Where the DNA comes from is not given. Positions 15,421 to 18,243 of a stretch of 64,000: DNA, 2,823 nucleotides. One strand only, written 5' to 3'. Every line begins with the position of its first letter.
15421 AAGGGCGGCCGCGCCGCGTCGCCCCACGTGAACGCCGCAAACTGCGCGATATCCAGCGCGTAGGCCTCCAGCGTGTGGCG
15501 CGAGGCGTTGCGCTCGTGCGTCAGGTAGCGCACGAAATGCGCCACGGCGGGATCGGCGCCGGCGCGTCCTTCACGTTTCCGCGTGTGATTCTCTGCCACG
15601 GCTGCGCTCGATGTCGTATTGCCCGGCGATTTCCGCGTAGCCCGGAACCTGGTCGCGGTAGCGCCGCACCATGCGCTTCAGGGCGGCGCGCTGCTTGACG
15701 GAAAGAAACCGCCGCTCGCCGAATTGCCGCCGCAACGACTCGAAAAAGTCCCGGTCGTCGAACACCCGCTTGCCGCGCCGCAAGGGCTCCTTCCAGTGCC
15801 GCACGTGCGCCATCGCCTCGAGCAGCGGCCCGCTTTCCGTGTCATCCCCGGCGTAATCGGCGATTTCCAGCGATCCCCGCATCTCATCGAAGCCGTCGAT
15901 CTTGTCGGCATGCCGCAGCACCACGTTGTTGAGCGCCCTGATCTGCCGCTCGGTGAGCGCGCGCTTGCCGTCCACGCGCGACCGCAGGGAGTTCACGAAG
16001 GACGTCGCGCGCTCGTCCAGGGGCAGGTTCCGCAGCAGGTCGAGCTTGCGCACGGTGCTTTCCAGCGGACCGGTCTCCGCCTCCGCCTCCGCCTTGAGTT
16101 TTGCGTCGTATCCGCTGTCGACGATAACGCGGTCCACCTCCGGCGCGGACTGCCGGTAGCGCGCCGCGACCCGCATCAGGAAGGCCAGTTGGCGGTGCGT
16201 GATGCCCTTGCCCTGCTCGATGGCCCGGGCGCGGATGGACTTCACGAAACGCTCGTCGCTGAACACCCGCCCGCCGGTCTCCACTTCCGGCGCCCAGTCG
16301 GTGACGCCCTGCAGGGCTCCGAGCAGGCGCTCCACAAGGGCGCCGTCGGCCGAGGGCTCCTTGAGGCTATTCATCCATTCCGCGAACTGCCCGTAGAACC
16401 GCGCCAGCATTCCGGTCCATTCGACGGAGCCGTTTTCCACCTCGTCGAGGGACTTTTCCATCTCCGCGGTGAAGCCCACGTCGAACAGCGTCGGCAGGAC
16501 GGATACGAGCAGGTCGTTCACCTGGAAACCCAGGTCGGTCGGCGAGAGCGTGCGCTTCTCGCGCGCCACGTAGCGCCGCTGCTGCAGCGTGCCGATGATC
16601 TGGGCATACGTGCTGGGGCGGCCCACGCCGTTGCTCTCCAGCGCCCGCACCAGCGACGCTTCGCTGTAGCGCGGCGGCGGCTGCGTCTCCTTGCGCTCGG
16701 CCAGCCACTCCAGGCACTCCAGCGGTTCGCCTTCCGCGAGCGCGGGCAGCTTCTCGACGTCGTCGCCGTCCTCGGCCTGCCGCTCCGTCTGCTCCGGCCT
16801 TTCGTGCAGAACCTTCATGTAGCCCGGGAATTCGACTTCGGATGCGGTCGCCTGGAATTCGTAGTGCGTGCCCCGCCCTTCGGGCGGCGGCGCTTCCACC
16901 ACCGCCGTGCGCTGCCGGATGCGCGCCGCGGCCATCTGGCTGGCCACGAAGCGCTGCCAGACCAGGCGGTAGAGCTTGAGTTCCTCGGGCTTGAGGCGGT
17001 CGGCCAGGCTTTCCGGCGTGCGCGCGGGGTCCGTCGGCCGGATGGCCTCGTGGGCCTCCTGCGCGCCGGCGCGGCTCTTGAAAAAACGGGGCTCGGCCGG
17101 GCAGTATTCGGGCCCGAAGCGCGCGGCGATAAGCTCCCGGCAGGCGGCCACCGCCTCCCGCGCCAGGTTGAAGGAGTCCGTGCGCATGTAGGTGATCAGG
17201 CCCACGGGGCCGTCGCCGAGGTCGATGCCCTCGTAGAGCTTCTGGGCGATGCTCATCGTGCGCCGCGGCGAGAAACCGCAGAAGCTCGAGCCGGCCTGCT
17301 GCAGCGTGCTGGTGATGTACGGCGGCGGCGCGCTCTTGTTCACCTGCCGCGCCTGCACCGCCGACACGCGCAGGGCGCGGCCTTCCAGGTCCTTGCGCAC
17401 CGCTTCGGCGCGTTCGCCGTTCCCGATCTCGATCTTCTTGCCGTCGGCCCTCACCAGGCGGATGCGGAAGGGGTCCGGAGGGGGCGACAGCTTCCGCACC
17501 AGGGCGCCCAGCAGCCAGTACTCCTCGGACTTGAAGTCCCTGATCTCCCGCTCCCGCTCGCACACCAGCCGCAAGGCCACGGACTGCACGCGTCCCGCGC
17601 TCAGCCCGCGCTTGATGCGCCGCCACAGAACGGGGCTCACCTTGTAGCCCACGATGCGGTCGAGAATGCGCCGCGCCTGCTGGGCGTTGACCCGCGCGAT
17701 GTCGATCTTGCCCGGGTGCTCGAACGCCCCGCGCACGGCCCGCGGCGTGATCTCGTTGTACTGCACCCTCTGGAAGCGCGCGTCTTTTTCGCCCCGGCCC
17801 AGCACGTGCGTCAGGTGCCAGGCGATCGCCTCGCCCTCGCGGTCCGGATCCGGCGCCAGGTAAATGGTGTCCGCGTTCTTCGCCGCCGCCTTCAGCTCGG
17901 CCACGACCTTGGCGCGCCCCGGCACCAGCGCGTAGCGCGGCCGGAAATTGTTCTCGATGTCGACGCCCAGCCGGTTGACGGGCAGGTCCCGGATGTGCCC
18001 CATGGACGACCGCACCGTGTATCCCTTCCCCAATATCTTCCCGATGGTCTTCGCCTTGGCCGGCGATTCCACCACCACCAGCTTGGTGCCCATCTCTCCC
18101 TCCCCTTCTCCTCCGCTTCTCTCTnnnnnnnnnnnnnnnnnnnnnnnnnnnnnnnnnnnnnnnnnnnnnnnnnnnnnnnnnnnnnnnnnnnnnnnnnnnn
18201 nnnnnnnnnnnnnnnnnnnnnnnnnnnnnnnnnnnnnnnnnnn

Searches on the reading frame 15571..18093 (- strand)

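Call 91: search_protein_families(library=pfam, proteins=[window:15571-18093:-], max_evalue=0.00001)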
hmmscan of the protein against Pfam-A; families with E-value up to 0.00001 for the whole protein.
window:15571-18093:- (840 aa): 2 families
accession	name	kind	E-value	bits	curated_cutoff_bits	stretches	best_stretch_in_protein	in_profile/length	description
PF01131.25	Topoisom_bac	-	6.3e-116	388.2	35.1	1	130-562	2-409/411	DNA topoisomerase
PF01751.28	Toprim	-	8.4e-18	64.8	23.1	1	4-114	1-95/96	Toprim domain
